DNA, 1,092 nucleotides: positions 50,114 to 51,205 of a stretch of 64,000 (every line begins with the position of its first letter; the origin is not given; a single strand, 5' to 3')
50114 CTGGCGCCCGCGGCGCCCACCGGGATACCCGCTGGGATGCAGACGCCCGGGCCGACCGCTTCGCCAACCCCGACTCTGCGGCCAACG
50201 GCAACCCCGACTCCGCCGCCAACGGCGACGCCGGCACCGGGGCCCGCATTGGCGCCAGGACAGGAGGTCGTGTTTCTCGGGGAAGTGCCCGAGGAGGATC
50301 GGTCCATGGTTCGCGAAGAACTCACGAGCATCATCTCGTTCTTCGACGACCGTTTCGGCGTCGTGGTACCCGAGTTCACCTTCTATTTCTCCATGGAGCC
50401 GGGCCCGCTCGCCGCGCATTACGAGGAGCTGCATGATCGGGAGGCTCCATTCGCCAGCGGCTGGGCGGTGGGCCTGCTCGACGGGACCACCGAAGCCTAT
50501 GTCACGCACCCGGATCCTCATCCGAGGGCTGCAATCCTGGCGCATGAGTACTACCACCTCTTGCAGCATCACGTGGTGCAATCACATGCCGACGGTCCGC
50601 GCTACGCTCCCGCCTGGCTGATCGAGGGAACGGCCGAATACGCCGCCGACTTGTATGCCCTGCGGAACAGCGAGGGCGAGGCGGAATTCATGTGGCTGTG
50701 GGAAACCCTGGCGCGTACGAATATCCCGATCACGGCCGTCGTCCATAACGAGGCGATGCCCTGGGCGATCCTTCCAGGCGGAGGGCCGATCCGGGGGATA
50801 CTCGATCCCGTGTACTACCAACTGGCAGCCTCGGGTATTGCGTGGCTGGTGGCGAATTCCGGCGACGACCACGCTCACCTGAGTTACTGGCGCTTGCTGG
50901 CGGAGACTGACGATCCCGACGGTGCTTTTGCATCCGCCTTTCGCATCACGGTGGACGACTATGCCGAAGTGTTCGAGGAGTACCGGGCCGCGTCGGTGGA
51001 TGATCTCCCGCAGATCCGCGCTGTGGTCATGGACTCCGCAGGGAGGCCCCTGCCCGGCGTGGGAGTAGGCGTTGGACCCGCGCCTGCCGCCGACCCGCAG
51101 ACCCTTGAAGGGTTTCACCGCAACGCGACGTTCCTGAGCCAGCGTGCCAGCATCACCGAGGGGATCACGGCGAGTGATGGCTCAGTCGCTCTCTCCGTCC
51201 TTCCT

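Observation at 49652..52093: Candidate novel one-component membrane regulator: cytoplasmic LuxR-HTH, one TM helix, extracytoplasmic HExxH gluzincin-like domain plus three beta-sandwich repeats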

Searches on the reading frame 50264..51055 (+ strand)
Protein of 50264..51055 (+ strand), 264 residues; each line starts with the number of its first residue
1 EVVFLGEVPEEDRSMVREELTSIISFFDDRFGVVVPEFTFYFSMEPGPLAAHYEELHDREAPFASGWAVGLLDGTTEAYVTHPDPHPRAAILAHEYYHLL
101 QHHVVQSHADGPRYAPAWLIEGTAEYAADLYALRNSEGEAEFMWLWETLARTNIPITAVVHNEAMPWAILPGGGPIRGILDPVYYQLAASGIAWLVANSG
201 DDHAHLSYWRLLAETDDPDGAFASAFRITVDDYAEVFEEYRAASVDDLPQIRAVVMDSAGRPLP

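Call 22: search_protein_representatives(protein=window:50264-51055:+)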
Query: 264 residues. Proteins with E-value up to 0.001 (for the whole library): 386; up to 1e-10: 127; up to 1e-30: 18. The best 150 are listed.
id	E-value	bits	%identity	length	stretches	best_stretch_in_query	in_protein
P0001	4.4e-143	492.4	97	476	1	1-222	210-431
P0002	1.6e-88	313.5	60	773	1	2-264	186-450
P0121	1.5e-71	257.9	51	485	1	3-263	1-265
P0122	1.8e-67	244.5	30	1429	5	2-251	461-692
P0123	1.3e-59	218.7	47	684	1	2-263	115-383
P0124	1.4e-52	195.6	42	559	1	3-263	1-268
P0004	9.0e-49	183.1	40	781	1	1-264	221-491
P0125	3.9e-43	164.7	49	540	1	82-264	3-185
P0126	1.0e-37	146.9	43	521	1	2-263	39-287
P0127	1.1e-35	140.3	41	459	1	25-263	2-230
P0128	4.8e-35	138.1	32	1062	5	1-243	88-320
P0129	2.5e-34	135.8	32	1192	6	3-244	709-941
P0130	5.6e-33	131.3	29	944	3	2-243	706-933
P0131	5.2e-32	128.2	29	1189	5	2-251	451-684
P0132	7.4e-32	127.7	50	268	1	109-263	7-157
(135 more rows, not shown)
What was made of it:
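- Closest known: MA. Different: The domain family is small, with 386 representatives at E up to 0.001 among 1.84 billion (call 22), and is fused here to a transcription-factor module.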

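Call 27: search_protein_families(library=pfam, alignment_id=A2, max_evalue=0.01)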
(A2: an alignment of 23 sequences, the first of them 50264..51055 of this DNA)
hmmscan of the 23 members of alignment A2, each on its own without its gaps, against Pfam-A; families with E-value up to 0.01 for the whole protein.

A. member 1, window:50264-51055:+ (264 aa): 0 families

B. families by the number of members that match (of 23 scanned): 22 families
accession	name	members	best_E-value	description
PF13620.12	CarboxypepD_reg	20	8.1e-38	Carboxypeptidase regulatory-like domain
PF00196.25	GerE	18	1.4e-17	Bacterial regulatory proteins, luxR family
PF13412.12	HTH_24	16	0.00043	Winged helix-turn-helix DNA-binding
PF04545.22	Sigma70_r4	13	0.00038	Sigma-70, region 4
PF25020.1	TTR_TEN1-4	12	2.6e-13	Teneurin TTR-like domain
PF08281.18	Sigma70_r4_2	12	0.00018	Sigma-70, region 4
PF12840.13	HTH_20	10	0.0011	Helix-turn-helix domain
PF13518.12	HTH_28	9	0.00094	Helix-turn-helix domain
PF13384.12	HTH_23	8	0.00036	Homeodomain-like domain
PF13715.12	CarbopepD_reg_2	5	1.7e-06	CarboxypepD_reg-like domain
PF12802.13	MarR_2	5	0.002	MarR family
PF20598.4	DUF6795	4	0.00086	Domain of unknown function (DUF6795)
PF06333.17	Med13_C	3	0.00042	Mediator complex subunit 13 C-terminal domain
PF07210.18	DUF1416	2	2e-07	Protein of unknown function (DUF1416)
PF13485.12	Peptidase_MA_2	2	7.3e-06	Peptidase MA superfamily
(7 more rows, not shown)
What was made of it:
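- On CarboxypepD_reg-like domain (PF13620): Of 23 relatives, 20 match, best 8e-38 (call 27).
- Checked: The Pfam CarboxypepD_reg hit in this protein is weak (E=9e-4, below gathering), but 20 of 23 relatives match it (call 27).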

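Call 29: predict_structure(alignment_id=A2)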
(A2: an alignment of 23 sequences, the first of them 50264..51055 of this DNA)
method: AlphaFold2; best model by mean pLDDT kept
length: 264 residues; sequences in the alignment: 23
mean_pLDDT: 79.1   pTM: 0.81
mean pLDDT of the five models: 79.1, 78.6, 78.6, 78.3, 78.0
residues with pLDDT >= 90: 93; 70-90: 97; 50-70: 58; < 50: 16
segments of 3 or more residues with pLDDT < 50: 167-180
pLDDT, mean of each block of 10 residues (from residue 1): 94 93 95 90 88 87 61 67 76 89 82 78 89 68 59 64 51 36 72 92 94 91 95 87 71 84 87
secondary structure, 60 per line:
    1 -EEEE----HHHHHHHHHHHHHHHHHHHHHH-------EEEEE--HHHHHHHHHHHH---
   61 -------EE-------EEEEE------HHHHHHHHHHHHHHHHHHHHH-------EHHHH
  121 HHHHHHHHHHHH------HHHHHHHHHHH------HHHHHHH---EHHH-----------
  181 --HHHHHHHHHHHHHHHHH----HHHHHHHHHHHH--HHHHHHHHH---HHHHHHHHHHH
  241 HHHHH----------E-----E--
elements in order: E2-5 H10-31 E39-43 H46-57 E77-81 H88-108 H117-132 H139-149 H156-162 H183-199 H204-215 H218-226 H230-245
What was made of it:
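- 50264..51013 (+): Divergent MA(E)-clan gluzincin metallopeptidase-like domain, residues 205-454. AF2 pLDDT 79 (call 29).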

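Call 31: fold_search(model_id=the predicted structure, library=pdb)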
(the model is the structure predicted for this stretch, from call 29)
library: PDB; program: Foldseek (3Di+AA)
matches with E <= 10: 282; with E <= 0.001: 0
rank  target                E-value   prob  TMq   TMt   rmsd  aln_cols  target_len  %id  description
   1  9o5k_G                1.2e-03  1.00  0.45  0.17   7.4       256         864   14  Cryo-EM structure of human SWELL1-PSA heterocomplex (released 2025-12-17)
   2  4qhp                  2.0e-03  1.00  0.52  0.18   5.2       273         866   13  Crystal structure of Aminopeptidase N in complex with the phosphinic dipeptide analogue LL-(R,S)-hPheP[CH2]Phe(4-CH2NH2) (released 2014-09-24)
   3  7xyo_B                2.0e-03  0.99  0.36  0.21  11.5       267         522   15  Crystal Structure of a M61 aminopeptidase family member from Myxococcus fulvus (released 2023-06-07)
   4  7xyo_A                2.5e-03  1.00  0.44  0.26   7.0       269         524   16  Crystal Structure of a M61 aminopeptidase family member from Myxococcus fulvus (released 2023-06-07)
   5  2gtq                  2.9e-03  1.00  0.53  0.18   5.0       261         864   14  Crystal structure of aminopeptidase N from human pathogen Neisseria meningitidis (released 2006-05-30)
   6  3qnf_A                2.9e-03  1.00  0.45  0.19   6.1       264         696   12  Crystal structure of the open state of human endoplasmic reticulum aminopeptidase 1 ERAP1 (released 2011-02-23)
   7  8cgw_A                3.2e-03  1.00  0.43  0.17   7.5       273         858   12  Insulin-regulated aminopeptidase (IRAP) in complex with an allosteric benzopyran-based inhibitor (released 2024-01-31)
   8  6mgq_B                3.4e-03  1.00  0.47  0.17   6.0       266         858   14  ERAP1 in the open conformation bound to 10mer phosphinic inhibitor DG014 (released 2019-12-18)
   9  3chq                  4.2e-03  1.00  0.44  0.23   8.7       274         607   16  Crystal structure of leukotriene a4 hydrolase in complex with N5-[4-(phenylmethoxy)phenyl]-L-glutamine (released 2008-04-22)
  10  8z27_b                4.4e-03  1.00  0.44  0.16  10.3       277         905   14  The structure of TGEV RBD and dog APN complex (released 2024-12-11)
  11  3qnf_C                4.7e-03  1.00  0.46  0.17   5.9       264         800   12  Crystal structure of the open state of human endoplasmic reticulum aminopeptidase 1 ERAP1 (released 2011-02-23)
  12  4pw4                  5.5e-03  1.00  0.53  0.18   4.9       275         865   13  Crystal structure of Aminopeptidase N in complex with phosphonic acid analogue of homophenylalanine L-(R)-hPheP (released 2014-06-25)
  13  4qpe                  6.4e-03  1.00  0.54  0.19   5.1       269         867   14  Crystal structure of Aminopeptidase N in complex with N-cyclohexyl-1,2-diaminoethylphosphonic acid (released 2014-09-24)
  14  8p0i_A                6.4e-03  1.00  0.44  0.16   6.3       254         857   12  Crystal structure of the open conformation of insulin-regulated aminopeptidase in complex with a small-MW inhibitor (released 2024-09-04)
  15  4r5x                  6.8e-03  1.00  0.48  0.17   6.1       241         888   12  Structure of the m1 alanylaminopeptidase from malaria complexed with a hydroxamic acid-based inhibitor (released 2014-10-29)
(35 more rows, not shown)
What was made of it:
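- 50264..51013 (+): Foldseek hits (call 31).
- On MA(E) gluzincin metallopeptidases: Foldseek probability 1.0 to M1 and M61 (call 31).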

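Call 34: search_solved_structures(query=A3, max_evalue=10, show_alignments=3)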
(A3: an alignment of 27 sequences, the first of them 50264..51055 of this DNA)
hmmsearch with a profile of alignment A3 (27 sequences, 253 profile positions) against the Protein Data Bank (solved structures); distinct sequences matched with E-value up to 10: 11.
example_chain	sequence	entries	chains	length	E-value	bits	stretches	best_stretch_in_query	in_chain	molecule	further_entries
6iff_A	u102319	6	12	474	1.8e-05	27.8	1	97-195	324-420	Zinc metalloprotease | Zinc metalloprotease, putative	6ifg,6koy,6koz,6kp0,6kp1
6a8z_A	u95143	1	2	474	3.5e-05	26.9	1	109-195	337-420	Zinc metalloprotease, putative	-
6ait_A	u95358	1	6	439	0.055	16.4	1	75-114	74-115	Beta-barrel assembly-enhancing protease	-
6sar_A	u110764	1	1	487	0.062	16.2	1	75-114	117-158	Beta-barrel assembly-enhancing protease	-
28jr_F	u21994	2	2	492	0.063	16.2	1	75-114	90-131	Beta-barrel assembly-enhancing protease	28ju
28jl_F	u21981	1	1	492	0.067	16.1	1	75-114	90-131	Beta-barrel assembly-enhancing protease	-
28jq_F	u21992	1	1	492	0.25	14.3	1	75-114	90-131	Beta-barrel assembly-enhancing protease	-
6lnt_D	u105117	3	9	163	0.56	13.1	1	113-188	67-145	pre-membrane protein | Genome polyprotein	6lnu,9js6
4rv9_A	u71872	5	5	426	0.63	12.9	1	11-57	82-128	D-mycarose 3-C-methyltransferase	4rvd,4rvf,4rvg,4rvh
4hhu_A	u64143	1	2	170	0.66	12.9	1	5-103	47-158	OR280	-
8hgu_A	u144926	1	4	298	0.71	12.8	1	180-240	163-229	Alpha/beta hydrolase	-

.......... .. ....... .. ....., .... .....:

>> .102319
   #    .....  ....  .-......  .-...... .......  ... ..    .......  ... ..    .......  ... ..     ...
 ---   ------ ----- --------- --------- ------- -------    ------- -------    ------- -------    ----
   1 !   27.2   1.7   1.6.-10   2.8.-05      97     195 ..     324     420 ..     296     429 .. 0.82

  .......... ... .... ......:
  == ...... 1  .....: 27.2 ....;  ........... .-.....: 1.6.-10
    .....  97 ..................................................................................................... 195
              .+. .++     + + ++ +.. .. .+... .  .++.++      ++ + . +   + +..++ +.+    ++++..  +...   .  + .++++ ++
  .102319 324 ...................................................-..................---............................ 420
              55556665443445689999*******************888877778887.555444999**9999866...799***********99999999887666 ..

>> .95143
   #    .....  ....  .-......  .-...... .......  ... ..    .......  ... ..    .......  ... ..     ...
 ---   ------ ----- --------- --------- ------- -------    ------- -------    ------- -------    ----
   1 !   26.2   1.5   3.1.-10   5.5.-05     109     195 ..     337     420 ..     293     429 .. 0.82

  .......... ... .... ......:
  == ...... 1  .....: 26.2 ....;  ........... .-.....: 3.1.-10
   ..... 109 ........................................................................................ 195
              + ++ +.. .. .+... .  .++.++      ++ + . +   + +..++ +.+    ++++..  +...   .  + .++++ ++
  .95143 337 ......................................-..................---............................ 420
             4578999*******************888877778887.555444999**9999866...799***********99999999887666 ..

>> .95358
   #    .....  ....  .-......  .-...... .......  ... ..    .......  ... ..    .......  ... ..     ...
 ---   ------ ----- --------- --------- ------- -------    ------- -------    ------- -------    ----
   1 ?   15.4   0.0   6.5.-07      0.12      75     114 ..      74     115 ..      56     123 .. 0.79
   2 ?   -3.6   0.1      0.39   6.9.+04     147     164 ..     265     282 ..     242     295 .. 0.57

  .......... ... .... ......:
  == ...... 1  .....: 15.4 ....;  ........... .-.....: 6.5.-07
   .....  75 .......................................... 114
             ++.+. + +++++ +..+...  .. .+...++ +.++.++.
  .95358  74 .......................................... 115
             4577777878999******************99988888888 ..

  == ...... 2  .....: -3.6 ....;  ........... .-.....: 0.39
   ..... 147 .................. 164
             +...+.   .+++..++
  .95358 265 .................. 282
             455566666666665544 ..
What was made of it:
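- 50264..51013 (+): Profile hit to D. radiodurans M1 across the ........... region, E=1.8e-5 (call 34).
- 50624..50626 (+): E325 in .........: putative third zinc ligand. The alignment to the M1 sequence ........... covers this stretch (call 34).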

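Call 35: search_protein_families(library=pfam, alignment_id=A3, max_evalue=1)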
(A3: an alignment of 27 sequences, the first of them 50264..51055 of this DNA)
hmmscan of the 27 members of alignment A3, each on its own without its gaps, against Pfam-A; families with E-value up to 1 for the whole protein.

A. member 1, window:50264-51055:+ (264 aa): 2 families
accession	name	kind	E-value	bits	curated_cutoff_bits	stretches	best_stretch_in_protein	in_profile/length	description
PF01752.23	Peptidase_M9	-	0.019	14.7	26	1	91-131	161-203/289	Collagenase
PF01435.24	Peptidase_M48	-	0.1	12.8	20.3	1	75-109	55-86/186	Peptidase family M48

B. families by the number of members that match (of 27 scanned): 23 families
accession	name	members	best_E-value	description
PF13485.12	Peptidase_MA_2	16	1.5e-05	Peptidase MA superfamily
PF01752.23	Peptidase_M9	10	9.6e-07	Collagenase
PF18958.6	DUF5700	8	0.0031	Putative zinc dependent peptidase (DUF5700)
PF10026.15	DUF2268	5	0.00044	Predicted Zn-dependent protease (DUF2268)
PF01433.26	Peptidase_M1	4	0.0021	Peptidase family M1 domain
PF13699.11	eCIS_core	4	0.0051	eCIS core domain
PF05299.18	Peptidase_M61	4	0.012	M61 glycyl aminopeptidase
PF02209.24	VHP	4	0.08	Villin headpiece domain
PF01435.24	Peptidase_M48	2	0.098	Peptidase family M48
PF16177.11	ACAS_N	1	0.023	Acetyl-coenzyme A synthetase N-terminus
PF10263.15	SprT-like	1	0.043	SprT-like family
PF01730.21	UreF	1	0.043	UreF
PF19527.4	DUF6055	1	0.049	Family of unknown function (DUF6055)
PF14382.12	ECR1_N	1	0.074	Exosome complex exonuclease RRP4 N-terminal region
PF07607.17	DUF1570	1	0.08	Protein of unknown function (DUF1570)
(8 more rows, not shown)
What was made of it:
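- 50264..51013 (+): Peptidase_MA_2 matches 16 of 27 family members at E up to 1, best 1.5e-5 (call 35).
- On Pfam Peptidase_MA_2 (PF13485): Of 27 domain relatives, 16 match PF13485 at E up to 1, best 1.5e-5 (call 35).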
